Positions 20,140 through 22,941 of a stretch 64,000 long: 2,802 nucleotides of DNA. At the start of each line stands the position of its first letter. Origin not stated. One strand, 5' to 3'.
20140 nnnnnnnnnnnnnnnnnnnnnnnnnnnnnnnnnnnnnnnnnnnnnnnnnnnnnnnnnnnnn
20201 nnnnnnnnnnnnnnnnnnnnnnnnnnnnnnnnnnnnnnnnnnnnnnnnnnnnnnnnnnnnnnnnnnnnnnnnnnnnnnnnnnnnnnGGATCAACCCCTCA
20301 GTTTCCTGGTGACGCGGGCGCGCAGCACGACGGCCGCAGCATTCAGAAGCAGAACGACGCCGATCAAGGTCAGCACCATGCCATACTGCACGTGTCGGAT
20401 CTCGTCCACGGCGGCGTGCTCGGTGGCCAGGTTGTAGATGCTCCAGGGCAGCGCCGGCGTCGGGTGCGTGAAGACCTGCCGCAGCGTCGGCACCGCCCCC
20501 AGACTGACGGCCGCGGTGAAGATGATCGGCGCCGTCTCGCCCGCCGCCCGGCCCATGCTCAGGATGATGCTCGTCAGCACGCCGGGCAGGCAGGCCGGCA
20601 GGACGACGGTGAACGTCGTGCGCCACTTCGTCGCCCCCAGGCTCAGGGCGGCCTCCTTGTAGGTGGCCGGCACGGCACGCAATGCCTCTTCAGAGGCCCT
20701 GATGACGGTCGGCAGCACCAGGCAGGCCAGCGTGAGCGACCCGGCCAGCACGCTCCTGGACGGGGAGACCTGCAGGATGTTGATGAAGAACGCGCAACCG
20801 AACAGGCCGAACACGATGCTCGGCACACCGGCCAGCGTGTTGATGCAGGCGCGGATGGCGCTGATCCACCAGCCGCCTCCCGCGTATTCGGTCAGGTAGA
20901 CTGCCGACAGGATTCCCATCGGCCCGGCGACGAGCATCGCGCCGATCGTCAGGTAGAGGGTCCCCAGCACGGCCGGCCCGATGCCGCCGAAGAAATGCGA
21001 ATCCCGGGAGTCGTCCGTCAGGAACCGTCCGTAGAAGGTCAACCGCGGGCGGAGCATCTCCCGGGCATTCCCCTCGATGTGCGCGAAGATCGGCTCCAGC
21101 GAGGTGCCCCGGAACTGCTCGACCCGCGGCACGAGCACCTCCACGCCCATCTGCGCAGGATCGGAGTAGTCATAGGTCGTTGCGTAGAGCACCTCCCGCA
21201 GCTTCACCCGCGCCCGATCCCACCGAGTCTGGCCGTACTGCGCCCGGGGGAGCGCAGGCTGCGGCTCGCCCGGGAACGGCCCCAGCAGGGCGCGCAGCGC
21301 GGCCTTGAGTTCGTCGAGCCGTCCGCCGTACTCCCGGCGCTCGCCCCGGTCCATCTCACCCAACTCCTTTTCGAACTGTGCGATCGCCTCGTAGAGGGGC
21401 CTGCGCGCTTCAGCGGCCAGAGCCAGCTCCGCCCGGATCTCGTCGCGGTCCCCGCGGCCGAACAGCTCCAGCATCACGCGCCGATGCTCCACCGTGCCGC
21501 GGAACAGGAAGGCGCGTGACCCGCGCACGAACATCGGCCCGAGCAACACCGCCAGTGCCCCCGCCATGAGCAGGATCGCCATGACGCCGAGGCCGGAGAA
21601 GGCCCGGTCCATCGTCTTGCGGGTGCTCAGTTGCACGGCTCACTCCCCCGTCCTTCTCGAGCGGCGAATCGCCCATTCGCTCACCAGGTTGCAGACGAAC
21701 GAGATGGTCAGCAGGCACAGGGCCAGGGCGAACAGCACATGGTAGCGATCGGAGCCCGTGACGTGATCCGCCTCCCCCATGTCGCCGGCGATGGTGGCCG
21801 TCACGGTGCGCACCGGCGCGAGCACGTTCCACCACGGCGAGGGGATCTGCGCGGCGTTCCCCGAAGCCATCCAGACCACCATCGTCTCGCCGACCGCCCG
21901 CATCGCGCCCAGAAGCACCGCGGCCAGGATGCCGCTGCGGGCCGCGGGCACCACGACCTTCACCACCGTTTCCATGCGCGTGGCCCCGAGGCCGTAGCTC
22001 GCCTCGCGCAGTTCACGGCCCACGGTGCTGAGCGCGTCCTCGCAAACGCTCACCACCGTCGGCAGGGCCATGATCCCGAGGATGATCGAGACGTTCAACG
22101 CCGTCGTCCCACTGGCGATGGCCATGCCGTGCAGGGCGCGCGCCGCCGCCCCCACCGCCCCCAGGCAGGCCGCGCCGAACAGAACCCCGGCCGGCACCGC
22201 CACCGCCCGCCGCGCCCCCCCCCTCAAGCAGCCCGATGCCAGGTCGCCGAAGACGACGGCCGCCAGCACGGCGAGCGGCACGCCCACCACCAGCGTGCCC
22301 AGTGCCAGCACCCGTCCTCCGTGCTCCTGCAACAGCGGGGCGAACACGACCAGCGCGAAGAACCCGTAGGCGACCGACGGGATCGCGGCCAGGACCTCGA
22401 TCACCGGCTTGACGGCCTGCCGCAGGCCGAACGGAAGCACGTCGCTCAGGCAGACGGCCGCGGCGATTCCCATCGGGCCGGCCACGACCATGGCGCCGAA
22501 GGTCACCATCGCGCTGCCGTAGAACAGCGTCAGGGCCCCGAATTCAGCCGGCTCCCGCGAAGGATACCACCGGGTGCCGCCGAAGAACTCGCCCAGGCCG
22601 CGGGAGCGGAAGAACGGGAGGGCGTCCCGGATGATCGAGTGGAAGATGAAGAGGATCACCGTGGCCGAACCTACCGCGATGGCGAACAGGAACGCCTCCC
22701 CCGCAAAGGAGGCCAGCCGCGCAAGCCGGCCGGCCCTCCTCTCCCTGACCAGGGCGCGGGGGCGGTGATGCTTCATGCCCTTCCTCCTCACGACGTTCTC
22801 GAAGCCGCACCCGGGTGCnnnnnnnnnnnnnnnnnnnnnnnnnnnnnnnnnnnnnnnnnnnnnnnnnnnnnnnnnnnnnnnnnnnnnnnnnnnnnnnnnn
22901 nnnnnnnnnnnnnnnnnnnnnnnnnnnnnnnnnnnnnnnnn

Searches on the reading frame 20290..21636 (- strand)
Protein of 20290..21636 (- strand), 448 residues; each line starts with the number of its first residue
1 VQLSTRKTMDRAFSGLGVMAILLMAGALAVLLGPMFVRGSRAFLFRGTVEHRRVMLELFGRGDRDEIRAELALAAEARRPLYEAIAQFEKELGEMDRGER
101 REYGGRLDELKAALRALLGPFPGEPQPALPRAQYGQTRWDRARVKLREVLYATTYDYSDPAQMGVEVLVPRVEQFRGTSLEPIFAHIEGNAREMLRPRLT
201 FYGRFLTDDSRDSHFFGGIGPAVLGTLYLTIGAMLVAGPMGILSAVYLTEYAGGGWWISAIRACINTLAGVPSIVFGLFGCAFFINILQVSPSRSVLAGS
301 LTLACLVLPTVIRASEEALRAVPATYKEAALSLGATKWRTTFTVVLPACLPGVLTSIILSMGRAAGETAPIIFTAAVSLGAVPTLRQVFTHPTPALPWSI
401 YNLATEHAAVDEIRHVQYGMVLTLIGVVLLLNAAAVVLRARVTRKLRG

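Call 11: search_protein_families(library=pfam, proteins=[window:20290-21636:-], max_evalue=0.001)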
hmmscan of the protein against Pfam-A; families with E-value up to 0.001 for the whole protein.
window:20290-21636:- (448 aa): 2 families
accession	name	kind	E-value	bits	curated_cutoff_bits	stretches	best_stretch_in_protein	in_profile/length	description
PF00528.27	BPD_transp_1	-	1.8e-17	64.1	26.4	1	239-447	3-183/184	Binding-protein-dependent transport system inner membrane component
PF11812.13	DUF3333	-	0.00019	22.1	26.5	1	2-44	3-45/151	Domain of unknown function (DUF3333)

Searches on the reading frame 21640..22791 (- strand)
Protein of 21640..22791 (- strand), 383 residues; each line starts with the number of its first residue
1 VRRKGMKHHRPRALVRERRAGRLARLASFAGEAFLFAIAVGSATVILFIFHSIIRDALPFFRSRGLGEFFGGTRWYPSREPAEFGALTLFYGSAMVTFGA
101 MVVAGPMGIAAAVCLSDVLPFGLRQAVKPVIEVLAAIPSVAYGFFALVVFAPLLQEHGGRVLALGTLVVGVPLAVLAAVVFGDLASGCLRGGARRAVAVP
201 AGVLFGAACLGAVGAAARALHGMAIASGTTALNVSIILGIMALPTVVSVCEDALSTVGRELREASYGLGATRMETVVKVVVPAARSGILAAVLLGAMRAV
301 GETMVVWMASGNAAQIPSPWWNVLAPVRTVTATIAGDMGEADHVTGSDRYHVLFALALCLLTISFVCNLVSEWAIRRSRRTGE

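Call 11: search_protein_families(library=pfam, proteins=[window:21640-22791:-], max_evalue=0.001)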
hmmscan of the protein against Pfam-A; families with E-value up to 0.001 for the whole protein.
window:21640-22791:- (383 aa): 1 family
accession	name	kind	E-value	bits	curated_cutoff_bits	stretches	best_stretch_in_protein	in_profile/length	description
PF00528.27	BPD_transp_1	-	9.5e-14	52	26.4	1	106-379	3-183/184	Binding-protein-dependent transport system inner membrane component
